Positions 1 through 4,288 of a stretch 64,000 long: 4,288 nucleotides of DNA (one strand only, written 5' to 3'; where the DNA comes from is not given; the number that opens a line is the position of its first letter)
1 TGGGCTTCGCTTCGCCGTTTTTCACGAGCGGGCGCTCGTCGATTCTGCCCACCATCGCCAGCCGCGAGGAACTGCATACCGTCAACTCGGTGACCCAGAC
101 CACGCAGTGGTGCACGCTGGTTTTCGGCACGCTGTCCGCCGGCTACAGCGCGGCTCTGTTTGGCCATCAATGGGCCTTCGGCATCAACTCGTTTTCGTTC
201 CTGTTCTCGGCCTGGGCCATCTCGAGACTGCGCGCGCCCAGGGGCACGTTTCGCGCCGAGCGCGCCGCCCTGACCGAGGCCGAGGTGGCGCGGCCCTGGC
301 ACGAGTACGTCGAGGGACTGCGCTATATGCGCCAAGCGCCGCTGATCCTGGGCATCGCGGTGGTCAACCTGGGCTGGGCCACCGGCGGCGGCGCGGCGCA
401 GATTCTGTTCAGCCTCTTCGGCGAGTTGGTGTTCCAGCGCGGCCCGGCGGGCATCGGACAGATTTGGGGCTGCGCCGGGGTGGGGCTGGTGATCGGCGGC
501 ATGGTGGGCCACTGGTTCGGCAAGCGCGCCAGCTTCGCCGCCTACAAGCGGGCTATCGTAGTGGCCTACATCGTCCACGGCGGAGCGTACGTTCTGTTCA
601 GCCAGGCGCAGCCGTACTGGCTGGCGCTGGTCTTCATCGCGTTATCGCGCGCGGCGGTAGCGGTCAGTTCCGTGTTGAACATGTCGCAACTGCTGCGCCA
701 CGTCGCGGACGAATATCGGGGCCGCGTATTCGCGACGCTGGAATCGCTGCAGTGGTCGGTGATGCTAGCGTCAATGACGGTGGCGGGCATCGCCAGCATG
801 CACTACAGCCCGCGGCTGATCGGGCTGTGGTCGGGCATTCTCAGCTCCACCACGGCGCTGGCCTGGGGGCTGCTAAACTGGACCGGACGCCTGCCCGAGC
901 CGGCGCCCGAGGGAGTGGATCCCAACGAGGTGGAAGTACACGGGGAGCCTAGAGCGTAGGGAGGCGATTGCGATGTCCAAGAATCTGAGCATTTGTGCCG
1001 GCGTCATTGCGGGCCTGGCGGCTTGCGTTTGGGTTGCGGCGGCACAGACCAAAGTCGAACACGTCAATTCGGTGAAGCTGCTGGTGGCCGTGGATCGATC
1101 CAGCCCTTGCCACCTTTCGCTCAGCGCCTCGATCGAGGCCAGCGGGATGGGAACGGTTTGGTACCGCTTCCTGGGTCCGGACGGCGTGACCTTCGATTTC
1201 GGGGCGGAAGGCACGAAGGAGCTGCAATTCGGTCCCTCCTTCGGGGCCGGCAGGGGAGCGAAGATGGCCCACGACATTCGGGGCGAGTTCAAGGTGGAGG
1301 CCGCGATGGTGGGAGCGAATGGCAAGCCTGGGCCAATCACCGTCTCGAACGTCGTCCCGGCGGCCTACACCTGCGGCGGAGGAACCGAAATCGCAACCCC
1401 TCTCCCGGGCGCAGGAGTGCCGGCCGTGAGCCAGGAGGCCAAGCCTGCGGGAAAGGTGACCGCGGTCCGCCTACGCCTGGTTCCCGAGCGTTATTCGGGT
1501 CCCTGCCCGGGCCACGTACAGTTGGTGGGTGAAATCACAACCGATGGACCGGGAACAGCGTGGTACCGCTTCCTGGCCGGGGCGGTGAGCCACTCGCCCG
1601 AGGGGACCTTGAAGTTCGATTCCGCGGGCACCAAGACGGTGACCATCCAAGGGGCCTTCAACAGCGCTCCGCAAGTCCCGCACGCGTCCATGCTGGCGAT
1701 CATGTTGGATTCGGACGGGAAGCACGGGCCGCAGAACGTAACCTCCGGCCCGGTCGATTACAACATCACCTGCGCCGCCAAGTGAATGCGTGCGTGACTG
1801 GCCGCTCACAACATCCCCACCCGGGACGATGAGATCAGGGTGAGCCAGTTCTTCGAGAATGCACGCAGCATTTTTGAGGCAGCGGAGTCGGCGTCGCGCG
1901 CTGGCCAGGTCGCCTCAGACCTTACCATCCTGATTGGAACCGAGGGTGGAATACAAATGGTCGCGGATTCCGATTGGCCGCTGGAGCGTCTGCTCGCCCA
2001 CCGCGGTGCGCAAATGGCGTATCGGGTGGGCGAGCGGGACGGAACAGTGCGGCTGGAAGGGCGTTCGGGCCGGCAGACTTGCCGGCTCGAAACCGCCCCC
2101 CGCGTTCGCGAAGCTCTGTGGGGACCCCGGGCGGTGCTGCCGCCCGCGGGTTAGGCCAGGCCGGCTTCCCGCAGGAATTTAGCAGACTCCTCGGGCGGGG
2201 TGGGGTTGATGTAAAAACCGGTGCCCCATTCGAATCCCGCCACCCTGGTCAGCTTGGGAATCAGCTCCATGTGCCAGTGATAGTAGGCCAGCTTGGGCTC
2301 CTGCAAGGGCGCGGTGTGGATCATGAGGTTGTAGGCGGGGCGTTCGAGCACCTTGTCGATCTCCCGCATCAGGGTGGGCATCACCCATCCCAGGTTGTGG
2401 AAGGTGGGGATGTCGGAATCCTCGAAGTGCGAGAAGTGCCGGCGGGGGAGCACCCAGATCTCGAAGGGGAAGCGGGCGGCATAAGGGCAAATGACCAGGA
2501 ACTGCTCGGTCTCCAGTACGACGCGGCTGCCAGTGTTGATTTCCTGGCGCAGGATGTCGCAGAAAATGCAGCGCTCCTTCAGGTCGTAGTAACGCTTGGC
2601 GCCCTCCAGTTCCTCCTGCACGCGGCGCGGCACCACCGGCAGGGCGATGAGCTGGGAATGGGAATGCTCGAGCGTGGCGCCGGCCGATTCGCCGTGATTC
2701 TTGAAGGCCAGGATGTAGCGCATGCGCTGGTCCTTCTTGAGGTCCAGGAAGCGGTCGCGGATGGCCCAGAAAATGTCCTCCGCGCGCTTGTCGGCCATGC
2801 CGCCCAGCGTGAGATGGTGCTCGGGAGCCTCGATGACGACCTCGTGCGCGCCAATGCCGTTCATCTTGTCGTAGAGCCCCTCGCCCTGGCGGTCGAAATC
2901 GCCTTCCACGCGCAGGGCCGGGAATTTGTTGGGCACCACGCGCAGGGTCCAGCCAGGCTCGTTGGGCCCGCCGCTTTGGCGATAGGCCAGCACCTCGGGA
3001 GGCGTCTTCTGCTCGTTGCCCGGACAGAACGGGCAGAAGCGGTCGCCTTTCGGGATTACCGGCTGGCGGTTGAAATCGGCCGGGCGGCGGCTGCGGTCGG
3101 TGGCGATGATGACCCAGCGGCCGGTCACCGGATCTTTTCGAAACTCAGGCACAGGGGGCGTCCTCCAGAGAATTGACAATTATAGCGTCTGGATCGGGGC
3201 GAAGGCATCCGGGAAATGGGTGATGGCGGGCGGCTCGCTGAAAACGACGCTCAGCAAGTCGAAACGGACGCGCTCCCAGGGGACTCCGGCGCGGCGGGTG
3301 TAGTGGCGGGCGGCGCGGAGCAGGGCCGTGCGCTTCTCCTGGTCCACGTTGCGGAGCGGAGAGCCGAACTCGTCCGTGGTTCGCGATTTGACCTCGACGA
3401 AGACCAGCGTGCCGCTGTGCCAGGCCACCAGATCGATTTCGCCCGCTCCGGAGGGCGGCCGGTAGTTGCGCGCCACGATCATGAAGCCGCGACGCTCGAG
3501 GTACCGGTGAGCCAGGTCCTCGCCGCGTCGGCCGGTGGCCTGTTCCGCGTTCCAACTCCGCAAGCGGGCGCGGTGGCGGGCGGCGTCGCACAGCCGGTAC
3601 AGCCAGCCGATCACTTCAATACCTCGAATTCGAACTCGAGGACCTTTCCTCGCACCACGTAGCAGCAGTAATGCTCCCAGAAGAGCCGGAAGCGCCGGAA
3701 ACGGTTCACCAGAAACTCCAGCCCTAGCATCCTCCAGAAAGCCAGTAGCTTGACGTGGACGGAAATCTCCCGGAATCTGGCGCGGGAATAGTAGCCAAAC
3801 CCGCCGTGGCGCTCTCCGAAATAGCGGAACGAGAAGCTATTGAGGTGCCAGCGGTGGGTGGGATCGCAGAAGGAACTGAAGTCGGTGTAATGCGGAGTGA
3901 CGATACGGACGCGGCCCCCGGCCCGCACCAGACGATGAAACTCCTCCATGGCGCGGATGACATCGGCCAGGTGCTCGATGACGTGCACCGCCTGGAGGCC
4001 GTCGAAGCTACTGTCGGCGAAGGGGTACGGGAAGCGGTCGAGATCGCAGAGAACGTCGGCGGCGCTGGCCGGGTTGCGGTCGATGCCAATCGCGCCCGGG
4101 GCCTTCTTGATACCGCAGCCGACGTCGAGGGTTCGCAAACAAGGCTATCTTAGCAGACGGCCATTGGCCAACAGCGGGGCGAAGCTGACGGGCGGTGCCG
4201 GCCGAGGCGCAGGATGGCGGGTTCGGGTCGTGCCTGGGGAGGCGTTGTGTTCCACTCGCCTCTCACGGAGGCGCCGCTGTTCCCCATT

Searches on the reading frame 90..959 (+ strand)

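Call 78: search_protein_families(library=pfam, proteins=[window:90-959:+], max_evalue=0.00001)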
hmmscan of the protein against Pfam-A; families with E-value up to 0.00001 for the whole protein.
window:90-959:+ (289 aa): 1 family
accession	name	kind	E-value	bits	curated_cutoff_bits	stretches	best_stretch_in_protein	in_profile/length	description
PF07690.21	MFS_1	-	2.3e-09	37.1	33.4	1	10-220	134-338/347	Major Facilitator Superfamily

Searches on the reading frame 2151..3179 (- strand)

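Call 78: search_protein_families(library=pfam, proteins=[window:2151-3179:-], max_evalue=0.00001)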
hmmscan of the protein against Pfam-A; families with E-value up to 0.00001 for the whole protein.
window:2151-3179:- (342 aa): 4 families
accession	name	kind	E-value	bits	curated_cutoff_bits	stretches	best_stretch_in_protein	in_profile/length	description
PF01087.27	GalP_UDP_transf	-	5.8e-16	59.9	22.1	1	12-184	13-184/184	Galactose-1-phosphate uridyl transferase, N-terminal domain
PF02744.22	GalP_UDP_tr_C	-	3e-11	43.8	29.2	1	195-311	6-122/165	Galactose-1-phosphate uridyl transferase, C-terminal domain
PF16268.10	DUF4921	-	4.9e-10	39.4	28.5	0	147-195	214-263/425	Domain of unknown function (DUF4921)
PF16285.10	DUF4931_N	-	6.6e-07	29.9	24.1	1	114-180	55-121/124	Domain of unknown function (DUF4931) N-terminal domain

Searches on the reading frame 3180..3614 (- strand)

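Call 78: search_protein_families(library=pfam, proteins=[window:3180-3614:-], max_evalue=0.00001)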
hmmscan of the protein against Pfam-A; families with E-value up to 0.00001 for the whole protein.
window:3180-3614:- (144 aa): 2 families
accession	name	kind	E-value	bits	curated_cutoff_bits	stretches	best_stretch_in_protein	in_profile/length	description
PF02021.23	UPF0102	-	3.7e-25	88.6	23.6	1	31-123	1-80/80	Uncharacterised protein family UPF0102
PF08378.17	NERD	-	1e-07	32.9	22.1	1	28-86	2-65/111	Nuclease-related domain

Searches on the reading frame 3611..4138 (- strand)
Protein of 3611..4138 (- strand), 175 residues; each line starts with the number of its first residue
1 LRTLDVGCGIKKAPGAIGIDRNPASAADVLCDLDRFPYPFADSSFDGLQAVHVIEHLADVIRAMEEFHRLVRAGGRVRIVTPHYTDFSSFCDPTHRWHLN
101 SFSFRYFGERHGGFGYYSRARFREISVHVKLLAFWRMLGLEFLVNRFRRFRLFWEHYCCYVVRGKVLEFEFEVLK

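Call 78: search_protein_families(library=pfam, proteins=[window:3611-4138:-], max_evalue=0.00001)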
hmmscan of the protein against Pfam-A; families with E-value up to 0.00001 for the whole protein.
window:3611-4138:- (175 aa): 2 families
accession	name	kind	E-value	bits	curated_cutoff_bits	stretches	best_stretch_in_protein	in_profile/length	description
PF08241.18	Methyltransf_11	-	1.4e-08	35.7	21.2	1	29-77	47-93/95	Methyltransferase domain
PF13489.12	Methyltransf_23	-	2.4e-06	27.8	27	1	38-123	70-151/164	Methyltransferase domain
